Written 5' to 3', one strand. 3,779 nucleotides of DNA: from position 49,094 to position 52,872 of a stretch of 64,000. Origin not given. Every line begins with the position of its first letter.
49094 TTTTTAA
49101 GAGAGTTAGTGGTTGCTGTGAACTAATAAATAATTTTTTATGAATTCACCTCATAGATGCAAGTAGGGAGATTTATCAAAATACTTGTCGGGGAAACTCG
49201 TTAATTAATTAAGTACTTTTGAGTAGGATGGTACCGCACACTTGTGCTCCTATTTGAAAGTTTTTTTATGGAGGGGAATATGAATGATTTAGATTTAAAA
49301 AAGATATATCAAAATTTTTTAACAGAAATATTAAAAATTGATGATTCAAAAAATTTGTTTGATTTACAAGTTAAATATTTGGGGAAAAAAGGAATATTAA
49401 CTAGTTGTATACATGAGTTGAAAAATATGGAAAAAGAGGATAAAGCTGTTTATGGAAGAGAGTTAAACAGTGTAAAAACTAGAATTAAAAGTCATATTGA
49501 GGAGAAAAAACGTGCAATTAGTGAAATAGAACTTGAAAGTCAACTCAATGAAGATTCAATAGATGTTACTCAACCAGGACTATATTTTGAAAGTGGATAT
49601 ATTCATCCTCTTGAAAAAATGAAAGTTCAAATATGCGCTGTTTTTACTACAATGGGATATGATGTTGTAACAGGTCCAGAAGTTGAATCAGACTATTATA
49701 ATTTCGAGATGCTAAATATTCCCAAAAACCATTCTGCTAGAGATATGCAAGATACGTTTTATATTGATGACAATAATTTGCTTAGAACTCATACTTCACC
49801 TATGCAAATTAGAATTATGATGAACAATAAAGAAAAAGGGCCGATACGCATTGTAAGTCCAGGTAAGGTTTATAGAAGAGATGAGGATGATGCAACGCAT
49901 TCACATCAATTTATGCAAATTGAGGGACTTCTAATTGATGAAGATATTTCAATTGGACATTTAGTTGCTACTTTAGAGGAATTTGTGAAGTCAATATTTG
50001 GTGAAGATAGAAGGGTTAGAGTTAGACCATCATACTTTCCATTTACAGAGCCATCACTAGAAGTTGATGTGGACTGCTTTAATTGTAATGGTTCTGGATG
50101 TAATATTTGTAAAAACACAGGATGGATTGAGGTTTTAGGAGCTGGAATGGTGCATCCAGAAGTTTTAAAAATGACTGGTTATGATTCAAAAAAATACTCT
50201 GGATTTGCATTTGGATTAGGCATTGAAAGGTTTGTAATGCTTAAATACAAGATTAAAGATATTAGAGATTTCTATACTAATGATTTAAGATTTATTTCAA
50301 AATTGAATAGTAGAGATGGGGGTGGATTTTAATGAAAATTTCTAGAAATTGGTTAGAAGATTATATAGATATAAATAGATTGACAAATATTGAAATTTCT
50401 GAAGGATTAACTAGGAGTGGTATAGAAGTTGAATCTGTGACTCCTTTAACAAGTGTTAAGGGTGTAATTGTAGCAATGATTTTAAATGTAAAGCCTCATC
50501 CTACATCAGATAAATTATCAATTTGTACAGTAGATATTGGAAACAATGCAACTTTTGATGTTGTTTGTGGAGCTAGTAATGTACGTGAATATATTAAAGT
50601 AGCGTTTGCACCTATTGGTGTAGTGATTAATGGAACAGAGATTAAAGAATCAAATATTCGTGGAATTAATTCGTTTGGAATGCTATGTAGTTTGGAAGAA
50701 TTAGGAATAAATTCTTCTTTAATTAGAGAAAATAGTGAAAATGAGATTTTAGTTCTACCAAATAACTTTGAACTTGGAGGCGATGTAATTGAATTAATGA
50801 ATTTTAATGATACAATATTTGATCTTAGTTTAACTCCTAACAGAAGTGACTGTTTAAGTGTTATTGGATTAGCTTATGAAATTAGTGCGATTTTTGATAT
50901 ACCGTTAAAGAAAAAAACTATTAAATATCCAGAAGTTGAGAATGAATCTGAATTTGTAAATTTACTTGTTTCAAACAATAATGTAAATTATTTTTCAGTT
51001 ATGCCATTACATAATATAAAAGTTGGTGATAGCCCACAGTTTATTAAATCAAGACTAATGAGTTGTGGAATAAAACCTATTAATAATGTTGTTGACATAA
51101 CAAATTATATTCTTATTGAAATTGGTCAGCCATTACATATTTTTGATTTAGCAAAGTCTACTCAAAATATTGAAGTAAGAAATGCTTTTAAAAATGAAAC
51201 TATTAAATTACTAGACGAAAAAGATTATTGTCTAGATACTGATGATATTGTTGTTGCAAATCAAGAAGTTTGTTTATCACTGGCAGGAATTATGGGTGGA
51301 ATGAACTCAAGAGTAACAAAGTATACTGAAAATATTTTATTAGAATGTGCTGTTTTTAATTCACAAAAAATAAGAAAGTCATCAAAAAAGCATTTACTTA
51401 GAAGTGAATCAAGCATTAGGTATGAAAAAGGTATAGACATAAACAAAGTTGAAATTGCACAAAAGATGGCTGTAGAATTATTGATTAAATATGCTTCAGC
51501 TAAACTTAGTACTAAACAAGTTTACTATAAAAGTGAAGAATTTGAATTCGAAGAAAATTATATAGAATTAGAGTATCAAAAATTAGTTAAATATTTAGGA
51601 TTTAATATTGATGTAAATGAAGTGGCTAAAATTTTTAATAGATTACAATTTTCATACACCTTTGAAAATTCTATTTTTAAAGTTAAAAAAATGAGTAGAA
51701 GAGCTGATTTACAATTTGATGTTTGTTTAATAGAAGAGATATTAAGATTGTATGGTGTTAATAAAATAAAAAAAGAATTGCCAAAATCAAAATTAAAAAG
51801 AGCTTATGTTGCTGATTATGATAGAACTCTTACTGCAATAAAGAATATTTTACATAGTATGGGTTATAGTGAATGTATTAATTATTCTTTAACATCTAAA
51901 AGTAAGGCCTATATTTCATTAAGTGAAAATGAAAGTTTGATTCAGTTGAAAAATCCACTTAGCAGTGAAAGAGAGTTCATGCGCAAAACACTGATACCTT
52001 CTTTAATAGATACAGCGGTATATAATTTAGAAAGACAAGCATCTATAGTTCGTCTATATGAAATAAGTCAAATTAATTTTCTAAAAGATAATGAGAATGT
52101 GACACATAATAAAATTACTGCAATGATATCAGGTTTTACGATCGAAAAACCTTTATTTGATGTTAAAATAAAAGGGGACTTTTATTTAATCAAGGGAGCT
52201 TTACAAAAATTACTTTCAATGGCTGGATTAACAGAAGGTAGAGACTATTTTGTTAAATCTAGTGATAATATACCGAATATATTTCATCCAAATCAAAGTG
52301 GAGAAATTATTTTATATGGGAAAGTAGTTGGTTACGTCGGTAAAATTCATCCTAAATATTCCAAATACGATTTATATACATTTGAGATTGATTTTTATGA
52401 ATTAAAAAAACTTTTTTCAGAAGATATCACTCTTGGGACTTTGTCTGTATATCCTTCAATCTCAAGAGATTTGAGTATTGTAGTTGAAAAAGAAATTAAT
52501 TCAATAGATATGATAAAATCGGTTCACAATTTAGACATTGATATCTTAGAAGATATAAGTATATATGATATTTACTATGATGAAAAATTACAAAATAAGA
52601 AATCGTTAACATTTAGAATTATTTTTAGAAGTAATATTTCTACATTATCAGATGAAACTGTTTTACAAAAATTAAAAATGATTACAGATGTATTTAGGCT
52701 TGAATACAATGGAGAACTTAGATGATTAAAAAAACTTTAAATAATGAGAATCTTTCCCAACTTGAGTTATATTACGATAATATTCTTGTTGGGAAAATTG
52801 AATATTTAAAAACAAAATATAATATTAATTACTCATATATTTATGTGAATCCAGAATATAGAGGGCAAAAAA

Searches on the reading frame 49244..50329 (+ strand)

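Call 49: search_protein_families(library=ncbifam, proteins=[window:49244-50329:+], max_evalue=1e-20)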
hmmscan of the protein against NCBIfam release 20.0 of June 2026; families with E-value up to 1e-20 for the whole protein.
window:49244-50329:+ (362 aa): 4 families
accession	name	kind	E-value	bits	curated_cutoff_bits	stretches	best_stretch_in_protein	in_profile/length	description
TIGR00468.1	pheS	equivalog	5.3e-108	361.1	237.45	1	57-354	7-322/324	phenylalanine--tRNA ligase subunit alpha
NF003210.0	PRK04172.1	equivalog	7.2e-63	213.1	350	1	178-355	332-492/496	phenylalanine--tRNA ligase subunit alpha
NF051887.1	PheS_related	equivalog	1.5e-42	146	300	1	121-355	12-240/349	PheS-related mystery ligase SrmL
TIGR00469.1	pheS_mito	equivalog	8.9e-35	120.2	258.35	0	255-355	256-344/451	phenylalanine--tRNA ligase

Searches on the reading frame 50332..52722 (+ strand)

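Call 49: search_protein_families(library=ncbifam, proteins=[window:50332-52722:+], max_evalue=1e-20)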
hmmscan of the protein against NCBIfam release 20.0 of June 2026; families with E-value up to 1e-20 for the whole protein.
window:50332-52722:+ (797 aa): 5 families
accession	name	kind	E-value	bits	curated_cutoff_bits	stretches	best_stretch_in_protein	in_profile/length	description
TIGR00472.1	pheT_bact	equivalog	2.1e-214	714.2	402.65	1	1-797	1-798/798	phenylalanine--tRNA ligase subunit beta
NF001882.0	PRK00629.5-4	equivalog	3.2e-86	290.3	527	1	1-768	1-713/725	phenylalanine--tRNA ligase subunit beta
TIGR00471.1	pheT_arch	equivalog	5.9e-34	117.5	282.65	1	367-676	233-530/551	phenylalanine--tRNA ligase subunit beta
NF045760.1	YtpR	equivalog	4.3e-29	101.7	100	1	40-149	78-182/185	YtpR family tRNA-binding protein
NF001879.0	PRK00629.5-1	equivalog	2.4e-26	92.5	840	1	8-582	8-553/718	phenylalanine--tRNA ligase subunit beta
